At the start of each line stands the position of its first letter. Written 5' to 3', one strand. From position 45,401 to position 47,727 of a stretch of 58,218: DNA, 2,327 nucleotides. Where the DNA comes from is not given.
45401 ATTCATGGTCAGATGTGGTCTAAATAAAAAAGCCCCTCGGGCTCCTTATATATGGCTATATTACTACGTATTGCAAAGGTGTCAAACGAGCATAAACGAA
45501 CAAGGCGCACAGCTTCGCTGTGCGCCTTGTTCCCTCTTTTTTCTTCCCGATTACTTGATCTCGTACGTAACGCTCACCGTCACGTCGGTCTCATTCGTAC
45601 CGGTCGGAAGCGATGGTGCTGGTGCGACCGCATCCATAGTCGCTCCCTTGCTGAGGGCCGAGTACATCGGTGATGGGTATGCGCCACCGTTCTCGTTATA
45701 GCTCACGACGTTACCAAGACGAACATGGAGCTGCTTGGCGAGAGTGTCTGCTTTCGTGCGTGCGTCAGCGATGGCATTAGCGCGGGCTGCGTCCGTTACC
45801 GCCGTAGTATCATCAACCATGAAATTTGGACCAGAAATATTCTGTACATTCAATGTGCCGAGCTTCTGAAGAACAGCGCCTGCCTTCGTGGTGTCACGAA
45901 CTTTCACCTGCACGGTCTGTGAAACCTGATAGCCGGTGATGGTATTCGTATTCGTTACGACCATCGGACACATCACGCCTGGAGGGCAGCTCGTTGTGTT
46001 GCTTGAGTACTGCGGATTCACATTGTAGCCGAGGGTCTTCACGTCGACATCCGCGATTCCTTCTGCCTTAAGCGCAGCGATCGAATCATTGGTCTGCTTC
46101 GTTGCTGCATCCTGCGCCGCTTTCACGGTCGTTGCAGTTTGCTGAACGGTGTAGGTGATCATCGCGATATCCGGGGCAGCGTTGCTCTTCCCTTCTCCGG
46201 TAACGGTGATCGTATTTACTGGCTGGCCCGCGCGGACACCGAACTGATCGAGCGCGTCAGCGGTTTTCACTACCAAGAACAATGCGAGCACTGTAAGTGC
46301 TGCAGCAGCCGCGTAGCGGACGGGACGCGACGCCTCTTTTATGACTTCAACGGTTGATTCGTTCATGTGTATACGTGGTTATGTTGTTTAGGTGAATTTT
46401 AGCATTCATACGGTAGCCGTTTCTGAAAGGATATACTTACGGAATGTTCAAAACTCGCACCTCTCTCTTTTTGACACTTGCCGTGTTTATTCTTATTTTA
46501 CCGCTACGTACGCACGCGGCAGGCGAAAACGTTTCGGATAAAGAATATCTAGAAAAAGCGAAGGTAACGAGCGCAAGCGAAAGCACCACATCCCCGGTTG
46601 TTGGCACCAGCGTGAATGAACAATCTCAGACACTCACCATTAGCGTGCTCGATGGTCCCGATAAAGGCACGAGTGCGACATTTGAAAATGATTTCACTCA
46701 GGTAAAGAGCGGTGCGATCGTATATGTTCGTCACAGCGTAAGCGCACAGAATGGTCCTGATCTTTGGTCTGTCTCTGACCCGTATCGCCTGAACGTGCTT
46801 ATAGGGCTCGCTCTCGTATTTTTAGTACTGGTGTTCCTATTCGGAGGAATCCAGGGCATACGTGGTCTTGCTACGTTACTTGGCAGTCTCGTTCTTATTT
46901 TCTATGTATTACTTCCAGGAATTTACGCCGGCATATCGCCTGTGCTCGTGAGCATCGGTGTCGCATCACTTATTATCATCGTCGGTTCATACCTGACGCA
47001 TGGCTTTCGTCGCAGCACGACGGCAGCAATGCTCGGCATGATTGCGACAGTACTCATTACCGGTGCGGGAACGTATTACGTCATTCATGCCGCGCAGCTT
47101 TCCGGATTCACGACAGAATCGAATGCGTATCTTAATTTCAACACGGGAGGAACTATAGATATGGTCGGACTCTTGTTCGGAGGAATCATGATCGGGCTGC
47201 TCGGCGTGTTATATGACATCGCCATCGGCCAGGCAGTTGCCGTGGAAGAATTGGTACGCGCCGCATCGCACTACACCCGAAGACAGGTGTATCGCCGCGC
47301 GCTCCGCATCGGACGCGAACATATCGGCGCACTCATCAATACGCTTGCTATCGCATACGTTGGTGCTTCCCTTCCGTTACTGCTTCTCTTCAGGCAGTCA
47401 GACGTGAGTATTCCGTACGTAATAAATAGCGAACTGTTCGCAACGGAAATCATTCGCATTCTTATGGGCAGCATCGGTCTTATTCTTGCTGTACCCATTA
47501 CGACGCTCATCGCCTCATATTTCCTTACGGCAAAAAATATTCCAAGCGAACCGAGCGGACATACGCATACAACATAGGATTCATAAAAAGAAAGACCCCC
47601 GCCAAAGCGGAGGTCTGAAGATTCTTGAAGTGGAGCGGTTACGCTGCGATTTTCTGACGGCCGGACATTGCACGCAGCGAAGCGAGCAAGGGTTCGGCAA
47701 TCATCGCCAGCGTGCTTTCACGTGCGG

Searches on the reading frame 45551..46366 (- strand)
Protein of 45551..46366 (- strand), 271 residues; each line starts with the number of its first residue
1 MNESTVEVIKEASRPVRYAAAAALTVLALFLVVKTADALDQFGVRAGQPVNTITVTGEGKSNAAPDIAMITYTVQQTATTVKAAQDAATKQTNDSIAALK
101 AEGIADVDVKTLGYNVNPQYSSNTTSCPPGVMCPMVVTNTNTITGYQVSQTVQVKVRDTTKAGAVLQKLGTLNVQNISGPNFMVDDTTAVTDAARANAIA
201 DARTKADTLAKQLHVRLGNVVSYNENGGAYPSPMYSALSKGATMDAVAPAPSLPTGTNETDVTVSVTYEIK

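Call 64: search_protein_families(library=pfam, proteins=[window:45551-46366:-], max_evalue=0.00001)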
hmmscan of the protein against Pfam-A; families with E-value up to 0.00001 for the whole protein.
window:45551-46366:- (271 aa): 1 family
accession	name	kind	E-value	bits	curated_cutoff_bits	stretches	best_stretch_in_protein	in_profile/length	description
PF04402.19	SIMPL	-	1.5e-47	163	25.2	1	53-268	1-205/205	Protein of unknown function (DUF541)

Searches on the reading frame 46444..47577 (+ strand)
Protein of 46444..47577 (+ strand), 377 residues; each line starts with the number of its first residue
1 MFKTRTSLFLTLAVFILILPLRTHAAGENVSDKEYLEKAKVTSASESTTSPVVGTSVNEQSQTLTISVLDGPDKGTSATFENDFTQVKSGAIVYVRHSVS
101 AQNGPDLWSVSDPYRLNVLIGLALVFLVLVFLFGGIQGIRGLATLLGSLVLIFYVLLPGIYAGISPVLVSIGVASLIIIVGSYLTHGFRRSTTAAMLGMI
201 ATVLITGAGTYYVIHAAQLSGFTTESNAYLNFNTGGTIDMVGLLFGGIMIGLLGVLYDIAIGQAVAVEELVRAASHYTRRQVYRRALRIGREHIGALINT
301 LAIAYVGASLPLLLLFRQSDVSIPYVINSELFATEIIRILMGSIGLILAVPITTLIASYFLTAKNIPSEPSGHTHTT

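Call 64: search_protein_families(library=pfam, proteins=[window:46444-47577:+], max_evalue=0.00001)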
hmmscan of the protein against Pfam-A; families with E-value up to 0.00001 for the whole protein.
window:46444-47577:+ (377 aa): 1 family
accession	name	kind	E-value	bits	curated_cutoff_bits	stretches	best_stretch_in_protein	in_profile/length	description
PF07907.16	YibE_F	-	9.4e-67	225.5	27.2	1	120-358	2-240/241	YibE/F-like protein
